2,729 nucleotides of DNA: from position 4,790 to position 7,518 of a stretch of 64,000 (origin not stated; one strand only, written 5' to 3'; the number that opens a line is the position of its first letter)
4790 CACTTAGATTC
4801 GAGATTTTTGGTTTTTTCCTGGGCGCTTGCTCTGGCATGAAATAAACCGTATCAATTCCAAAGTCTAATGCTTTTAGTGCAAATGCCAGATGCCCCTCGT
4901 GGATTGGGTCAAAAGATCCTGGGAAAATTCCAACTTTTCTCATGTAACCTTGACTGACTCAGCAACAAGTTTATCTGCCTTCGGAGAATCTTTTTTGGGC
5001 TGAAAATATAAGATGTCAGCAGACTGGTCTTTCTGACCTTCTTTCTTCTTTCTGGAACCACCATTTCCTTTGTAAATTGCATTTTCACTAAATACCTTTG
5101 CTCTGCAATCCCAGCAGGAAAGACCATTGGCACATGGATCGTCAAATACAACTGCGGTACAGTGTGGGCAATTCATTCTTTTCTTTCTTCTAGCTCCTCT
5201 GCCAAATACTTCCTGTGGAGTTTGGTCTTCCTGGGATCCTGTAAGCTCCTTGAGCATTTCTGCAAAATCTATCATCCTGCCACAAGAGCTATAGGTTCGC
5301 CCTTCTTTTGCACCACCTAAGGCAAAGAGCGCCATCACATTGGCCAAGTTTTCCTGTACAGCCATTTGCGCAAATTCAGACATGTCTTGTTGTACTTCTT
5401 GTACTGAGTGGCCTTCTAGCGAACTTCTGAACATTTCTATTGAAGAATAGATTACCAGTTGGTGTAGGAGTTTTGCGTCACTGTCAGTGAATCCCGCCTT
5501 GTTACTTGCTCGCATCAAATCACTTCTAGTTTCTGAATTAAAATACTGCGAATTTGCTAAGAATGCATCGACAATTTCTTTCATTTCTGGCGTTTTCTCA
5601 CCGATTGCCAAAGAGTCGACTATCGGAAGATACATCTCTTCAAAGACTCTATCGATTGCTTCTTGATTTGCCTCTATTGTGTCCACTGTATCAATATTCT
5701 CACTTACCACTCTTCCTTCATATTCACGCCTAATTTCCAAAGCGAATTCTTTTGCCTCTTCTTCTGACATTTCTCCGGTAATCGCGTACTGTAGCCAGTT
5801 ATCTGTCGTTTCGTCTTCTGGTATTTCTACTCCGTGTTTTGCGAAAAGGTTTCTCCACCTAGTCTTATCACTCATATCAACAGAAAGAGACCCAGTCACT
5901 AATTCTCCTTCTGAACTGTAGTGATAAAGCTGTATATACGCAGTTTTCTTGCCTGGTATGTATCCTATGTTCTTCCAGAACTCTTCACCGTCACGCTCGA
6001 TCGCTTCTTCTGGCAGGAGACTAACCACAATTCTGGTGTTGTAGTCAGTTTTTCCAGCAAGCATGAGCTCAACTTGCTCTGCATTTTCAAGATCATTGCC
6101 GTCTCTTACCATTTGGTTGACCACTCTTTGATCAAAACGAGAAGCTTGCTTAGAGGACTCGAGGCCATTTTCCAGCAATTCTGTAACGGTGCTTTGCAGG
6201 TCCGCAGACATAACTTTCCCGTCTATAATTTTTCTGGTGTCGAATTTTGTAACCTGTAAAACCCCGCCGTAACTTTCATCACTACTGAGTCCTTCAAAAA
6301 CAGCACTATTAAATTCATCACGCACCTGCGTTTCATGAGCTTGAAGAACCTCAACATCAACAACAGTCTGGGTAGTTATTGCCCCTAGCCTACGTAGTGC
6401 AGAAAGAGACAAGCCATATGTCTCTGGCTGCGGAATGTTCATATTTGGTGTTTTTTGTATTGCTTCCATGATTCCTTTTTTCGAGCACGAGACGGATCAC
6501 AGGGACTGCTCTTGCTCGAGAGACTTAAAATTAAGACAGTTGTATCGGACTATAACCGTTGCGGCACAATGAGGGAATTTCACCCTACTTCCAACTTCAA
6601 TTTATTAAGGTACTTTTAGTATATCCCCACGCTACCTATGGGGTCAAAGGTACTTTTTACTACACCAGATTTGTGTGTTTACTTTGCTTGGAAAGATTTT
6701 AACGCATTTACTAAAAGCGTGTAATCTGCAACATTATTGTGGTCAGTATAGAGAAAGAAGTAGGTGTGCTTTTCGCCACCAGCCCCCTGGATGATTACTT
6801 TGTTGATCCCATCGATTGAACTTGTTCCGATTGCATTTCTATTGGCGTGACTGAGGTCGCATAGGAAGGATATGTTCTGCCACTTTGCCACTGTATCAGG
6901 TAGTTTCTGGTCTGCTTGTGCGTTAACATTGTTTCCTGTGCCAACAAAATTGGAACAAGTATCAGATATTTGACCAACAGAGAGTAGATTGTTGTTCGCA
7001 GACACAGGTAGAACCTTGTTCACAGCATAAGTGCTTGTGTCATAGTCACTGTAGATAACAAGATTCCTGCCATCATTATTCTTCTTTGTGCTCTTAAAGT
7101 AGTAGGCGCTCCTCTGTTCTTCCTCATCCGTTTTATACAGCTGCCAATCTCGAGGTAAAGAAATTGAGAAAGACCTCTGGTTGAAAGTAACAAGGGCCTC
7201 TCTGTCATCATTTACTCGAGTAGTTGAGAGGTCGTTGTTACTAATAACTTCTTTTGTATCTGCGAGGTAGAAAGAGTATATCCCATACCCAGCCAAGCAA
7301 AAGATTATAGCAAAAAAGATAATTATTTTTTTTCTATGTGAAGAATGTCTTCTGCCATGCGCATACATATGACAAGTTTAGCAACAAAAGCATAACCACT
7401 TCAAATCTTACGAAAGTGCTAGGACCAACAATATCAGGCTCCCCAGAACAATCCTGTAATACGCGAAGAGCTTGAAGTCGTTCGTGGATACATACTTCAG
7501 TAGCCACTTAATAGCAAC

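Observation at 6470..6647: Cobalamin-riboswitch-like aptamer in the leader of an orphan Zn-ribbon protein / nadD operon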

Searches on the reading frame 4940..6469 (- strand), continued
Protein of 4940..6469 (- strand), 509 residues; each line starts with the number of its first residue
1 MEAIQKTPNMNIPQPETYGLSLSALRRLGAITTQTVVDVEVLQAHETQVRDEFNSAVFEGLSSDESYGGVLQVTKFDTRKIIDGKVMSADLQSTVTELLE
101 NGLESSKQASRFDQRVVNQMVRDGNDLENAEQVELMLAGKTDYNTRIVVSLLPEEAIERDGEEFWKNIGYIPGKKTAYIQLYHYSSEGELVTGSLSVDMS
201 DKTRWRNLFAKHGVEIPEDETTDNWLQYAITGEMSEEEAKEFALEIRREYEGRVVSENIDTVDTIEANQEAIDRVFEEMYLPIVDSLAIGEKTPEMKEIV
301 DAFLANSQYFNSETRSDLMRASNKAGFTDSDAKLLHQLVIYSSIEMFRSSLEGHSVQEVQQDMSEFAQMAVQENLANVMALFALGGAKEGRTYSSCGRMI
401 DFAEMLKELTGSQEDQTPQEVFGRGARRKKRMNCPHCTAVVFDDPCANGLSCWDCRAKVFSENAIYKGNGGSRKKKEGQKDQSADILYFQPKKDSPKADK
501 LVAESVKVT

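Call 67: search_protein_families(library=pfam, proteins=[P0044, P0061, P0113, P0143, P0154, P0133, P0126, P0163, P0093, P0130], max_evalue=0.01)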
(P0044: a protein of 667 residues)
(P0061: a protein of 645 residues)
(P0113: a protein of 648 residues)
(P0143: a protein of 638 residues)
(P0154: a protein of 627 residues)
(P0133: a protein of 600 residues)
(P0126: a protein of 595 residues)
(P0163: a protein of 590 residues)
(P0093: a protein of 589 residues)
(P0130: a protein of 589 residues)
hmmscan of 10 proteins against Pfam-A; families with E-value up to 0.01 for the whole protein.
P0044 (667 aa): 0 families

P0061 (645 aa): 0 families

P0113 (648 aa): 1 family
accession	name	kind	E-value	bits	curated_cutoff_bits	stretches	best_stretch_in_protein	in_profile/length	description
PF10497.14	zf-4CXXC_R1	-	0.001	19.6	22.7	1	554-593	36-72/99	Zinc-finger domain of monoamine-oxidase A repressor R1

P0143 (638 aa): 0 families

P0154 (627 aa): 0 families

P0133 (600 aa): 0 families

P0126 (595 aa): 0 families

P0163 (590 aa): 1 family
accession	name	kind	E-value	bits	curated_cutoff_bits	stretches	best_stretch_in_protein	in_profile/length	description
PF06816.18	NOD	-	0.0045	16.8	20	1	225-255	3-32/56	NOTCH protein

P0093 (589 aa): 0 families

P0130 (589 aa): 0 families

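Call 69: find_homologous_proteins(query=L005:3410-3955:+, max_evalue=0.00001)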
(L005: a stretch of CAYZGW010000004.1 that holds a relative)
Query L005:3410-3955:+ (181 aa): 1807 proteins with E <= 0.00001 among 2775 candidates; the best 120 are listed.
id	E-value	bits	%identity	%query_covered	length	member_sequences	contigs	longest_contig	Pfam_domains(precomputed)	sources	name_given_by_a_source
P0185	2.4e-107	374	100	97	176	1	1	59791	PF20221.4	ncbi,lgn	-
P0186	8.1e-70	252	63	97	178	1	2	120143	PF20221.4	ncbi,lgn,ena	-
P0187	8.9e-69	249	62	98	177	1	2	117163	PF20221.4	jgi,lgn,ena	-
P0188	8.9e-68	246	61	99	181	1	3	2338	PF20221.4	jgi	jgi:hypothetical protein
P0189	1.1e-67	245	66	97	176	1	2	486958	PF20221.4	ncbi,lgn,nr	ncbi:MAG TPA: DUF6580 family putative transport protein [Candidatus Saccharimonadia bacterium]|nr:DU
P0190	3.6e-67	244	62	97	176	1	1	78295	PF20221.4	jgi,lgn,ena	-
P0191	1.1e-64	236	64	93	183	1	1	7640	PF20221.4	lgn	-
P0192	2.1e-64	235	61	97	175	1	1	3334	PF20221.4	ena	-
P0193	1.0e-63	232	65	95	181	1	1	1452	PF20221.4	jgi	jgi:hypothetical protein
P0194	1.5e-63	232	68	87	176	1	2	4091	PF20221.4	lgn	-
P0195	2.2e-63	231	66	87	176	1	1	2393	PF20221.4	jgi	jgi:hypothetical protein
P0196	2.8e-63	231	60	94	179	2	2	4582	PF20221.4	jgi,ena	-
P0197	3.0e-63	231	64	96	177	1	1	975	PF20221.4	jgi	-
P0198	4.0e-63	230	59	98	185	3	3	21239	PF20221.4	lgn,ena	-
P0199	4.4e-63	230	64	92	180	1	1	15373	PF20221.4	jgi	jgi:hypothetical protein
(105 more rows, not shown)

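Call 78: predict_structure(alignment_id=A4)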
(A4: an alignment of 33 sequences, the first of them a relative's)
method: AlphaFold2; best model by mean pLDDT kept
length: 176 residues; sequences in the alignment: 33
mean_pLDDT: 89.9   pTM: 0.83
mean pLDDT of the five models: 89.9, 86.7, 84.7, 84.6, 81.8
residues with pLDDT >= 90: 127; 70-90: 37; 50-70: 12; < 50: 0
segments of 3 or more residues with pLDDT < 50: none
pLDDT, mean of each block of 10 residues (from residue 1): 89 94 69 87 94 93 87 95 92 93 96 93 95 94 92 95 87 66
secondary structure, 60 per line:
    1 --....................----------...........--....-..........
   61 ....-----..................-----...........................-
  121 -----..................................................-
elements in order: H3-22 H33-43 H46-49 H51-64 H70-87 H93-119 H126-175

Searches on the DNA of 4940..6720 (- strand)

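Call 6: search_rna_families(source=window, start=6400, end=6720, threshold=evalue, max_evalue=10, show_alignments=4)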
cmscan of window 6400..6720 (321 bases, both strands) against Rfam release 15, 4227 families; matches with E-value up to 10: 3.
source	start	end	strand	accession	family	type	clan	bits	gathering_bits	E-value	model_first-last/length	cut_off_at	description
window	6531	6608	-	RF01689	AdoCbl-II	Cis-reg; riboswitch;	CL00101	43.2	36.5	2.4e-09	1-81/81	no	AdoCbl-II (Cobalamin/B12) riboswitch aptamer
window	6533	6601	-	RF00050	FMN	Cis-reg; riboswitch;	-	20.5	66.2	0.013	1-138/138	no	FMN riboswitch aptamer (RFN element)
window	6574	6720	-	RF02970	EGFOA-assoc-1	Gene; sRNA;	-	9.8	224.5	1.9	3-250/250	5'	EGFOA-assoc-1 RNA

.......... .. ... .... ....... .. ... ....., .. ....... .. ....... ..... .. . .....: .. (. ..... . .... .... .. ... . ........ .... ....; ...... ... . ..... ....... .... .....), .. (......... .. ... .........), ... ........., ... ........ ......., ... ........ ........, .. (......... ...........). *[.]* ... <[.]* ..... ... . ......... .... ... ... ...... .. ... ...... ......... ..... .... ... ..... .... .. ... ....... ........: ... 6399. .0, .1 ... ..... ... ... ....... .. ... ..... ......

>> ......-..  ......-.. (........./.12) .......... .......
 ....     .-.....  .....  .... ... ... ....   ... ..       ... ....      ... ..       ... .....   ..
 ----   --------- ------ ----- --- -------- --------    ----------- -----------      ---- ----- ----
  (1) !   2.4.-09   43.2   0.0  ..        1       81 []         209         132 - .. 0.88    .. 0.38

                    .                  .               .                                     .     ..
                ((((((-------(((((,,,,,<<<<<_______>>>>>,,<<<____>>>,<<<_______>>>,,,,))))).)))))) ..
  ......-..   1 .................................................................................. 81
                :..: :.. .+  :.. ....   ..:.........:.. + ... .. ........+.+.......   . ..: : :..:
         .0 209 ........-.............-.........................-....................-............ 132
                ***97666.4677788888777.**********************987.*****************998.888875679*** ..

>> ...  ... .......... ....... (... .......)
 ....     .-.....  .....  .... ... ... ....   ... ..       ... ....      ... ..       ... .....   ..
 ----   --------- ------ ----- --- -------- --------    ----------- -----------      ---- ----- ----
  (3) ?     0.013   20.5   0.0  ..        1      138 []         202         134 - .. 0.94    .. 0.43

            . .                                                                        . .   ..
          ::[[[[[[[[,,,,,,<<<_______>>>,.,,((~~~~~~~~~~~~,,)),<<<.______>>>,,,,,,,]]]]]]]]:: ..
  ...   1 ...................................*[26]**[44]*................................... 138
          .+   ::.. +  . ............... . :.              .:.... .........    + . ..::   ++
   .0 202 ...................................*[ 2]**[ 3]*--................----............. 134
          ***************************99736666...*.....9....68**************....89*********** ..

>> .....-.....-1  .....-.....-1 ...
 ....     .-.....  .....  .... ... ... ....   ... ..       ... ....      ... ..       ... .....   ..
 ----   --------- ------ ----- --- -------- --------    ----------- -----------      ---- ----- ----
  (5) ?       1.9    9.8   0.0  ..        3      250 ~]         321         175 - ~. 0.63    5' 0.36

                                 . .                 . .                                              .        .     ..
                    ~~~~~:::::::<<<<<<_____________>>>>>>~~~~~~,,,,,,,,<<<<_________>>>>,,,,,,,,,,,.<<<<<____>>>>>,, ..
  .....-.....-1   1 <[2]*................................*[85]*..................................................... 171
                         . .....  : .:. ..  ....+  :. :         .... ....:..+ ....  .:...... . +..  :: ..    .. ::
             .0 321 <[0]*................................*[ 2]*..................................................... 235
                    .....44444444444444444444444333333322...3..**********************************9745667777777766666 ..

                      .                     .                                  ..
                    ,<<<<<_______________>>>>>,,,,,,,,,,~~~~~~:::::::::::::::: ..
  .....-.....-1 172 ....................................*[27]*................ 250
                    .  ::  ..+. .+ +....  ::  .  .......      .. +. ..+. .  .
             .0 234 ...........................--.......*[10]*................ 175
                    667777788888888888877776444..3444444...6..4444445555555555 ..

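Call 16: search_rna_families(sources=[L001, L002, L003, L004, L005, L006, L007, L008, L009, L010, L011, L012, L013, L014], threshold=gathering, show_alignments=0)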
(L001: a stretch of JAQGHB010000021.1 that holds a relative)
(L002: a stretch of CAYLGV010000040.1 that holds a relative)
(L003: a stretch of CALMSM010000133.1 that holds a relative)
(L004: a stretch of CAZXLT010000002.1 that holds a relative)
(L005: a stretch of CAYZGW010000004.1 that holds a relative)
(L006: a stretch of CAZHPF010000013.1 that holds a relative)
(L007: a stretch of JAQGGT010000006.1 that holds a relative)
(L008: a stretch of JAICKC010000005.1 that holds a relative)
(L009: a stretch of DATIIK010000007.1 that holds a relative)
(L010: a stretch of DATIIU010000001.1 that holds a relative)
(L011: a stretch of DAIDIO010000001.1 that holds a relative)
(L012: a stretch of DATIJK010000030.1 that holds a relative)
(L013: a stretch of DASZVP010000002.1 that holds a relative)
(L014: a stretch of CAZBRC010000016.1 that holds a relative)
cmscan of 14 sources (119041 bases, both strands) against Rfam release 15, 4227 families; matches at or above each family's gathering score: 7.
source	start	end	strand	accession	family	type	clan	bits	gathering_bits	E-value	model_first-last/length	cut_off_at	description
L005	2913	2990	+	RF01689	AdoCbl-II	Cis-reg; riboswitch;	CL00101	43.5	36.5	7.3e-07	1-81/81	no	AdoCbl-II (Cobalamin/B12) riboswitch aptamer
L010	2914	2987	+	RF01689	AdoCbl-II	Cis-reg; riboswitch;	CL00101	38.5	36.5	2.5e-05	1-81/81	no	AdoCbl-II (Cobalamin/B12) riboswitch aptamer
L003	3741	3899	+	RF00174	Cobalamin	Cis-reg; riboswitch;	CL00101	38.2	31.5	7.6e-06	1-189/189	no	Cobalamin riboswitch aptamer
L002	778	915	+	RF00174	Cobalamin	Cis-reg; riboswitch;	CL00101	37.3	31.5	1.3e-05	1-189/189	no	Cobalamin riboswitch aptamer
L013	3815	3879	+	RF00174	Cobalamin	Cis-reg; riboswitch;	CL00101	33.7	31.5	0.00015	47-167/189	no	Cobalamin riboswitch aptamer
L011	3758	3902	+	RF00174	Cobalamin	Cis-reg; riboswitch;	CL00101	33.4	31.5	0.00018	1-189/189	no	Cobalamin riboswitch aptamer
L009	2787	2935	+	RF00174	Cobalamin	Cis-reg; riboswitch;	CL00101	33.2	31.5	0.0002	1-189/189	no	Cobalamin riboswitch aptamer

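Call 24: search_rna_families(sources=[L001, L004, L006, L007, L008, L014, L012], threshold=evalue, max_evalue=1)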
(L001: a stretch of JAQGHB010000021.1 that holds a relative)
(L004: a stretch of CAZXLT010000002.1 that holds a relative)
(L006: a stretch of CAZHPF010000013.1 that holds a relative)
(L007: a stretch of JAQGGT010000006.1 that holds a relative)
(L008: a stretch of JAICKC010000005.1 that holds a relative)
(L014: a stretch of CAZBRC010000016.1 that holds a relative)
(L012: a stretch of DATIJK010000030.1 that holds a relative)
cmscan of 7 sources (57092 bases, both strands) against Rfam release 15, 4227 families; matches with E-value up to 1: 4.
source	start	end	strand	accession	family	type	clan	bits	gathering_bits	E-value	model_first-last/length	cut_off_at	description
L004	3664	3779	+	RF01482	AdoCbl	Cis-reg; riboswitch;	CL00101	33.7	50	0.02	1-149/149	no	AdoCbl (Cobalamin/B12) riboswitch aptamer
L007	3803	3877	+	RF00174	Cobalamin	Cis-reg; riboswitch;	CL00101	28.8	31.5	0.0017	47-167/189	no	Cobalamin riboswitch aptamer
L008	2925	2983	+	RF00174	Cobalamin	Cis-reg; riboswitch;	CL00101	26.9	31.5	0.0063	47-167/189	no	Cobalamin riboswitch aptamer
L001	2959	3033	+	RF00174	Cobalamin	Cis-reg; riboswitch;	CL00101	24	31.5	0.041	47-167/189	no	Cobalamin riboswitch aptamer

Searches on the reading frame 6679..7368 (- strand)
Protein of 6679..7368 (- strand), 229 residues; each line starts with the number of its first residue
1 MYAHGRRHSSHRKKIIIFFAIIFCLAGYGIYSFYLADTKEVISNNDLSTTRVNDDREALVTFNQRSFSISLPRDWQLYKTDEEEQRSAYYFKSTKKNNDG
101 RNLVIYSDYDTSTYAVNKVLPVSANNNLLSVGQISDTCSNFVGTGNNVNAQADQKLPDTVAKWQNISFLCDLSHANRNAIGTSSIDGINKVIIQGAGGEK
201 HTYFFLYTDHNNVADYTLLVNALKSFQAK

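Call 5: search_protein_families(library=pfam, proteins=[window:6679-7368:-], max_evalue=0.1)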
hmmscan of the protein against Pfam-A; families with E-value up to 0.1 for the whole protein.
window:6679-7368:- (229 aa): 1 family
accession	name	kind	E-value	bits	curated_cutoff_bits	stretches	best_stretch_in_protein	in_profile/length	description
PF17397.7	TSX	-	0.064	13.9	25.8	0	125-159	101-135/145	TSX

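Call 9: search_protein_families(library=ncbifam, proteins=[window:6679-7368:-], max_evalue=0.1)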
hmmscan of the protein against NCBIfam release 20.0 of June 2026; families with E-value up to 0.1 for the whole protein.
window:6679-7368:- (229 aa): 0 families

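Call 10: search_protein_families(library=phrogs, proteins=[window:6679-7368:-], max_evalue=0.1)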
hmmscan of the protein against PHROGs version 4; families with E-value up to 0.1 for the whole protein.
window:6679-7368:- (229 aa): 0 families
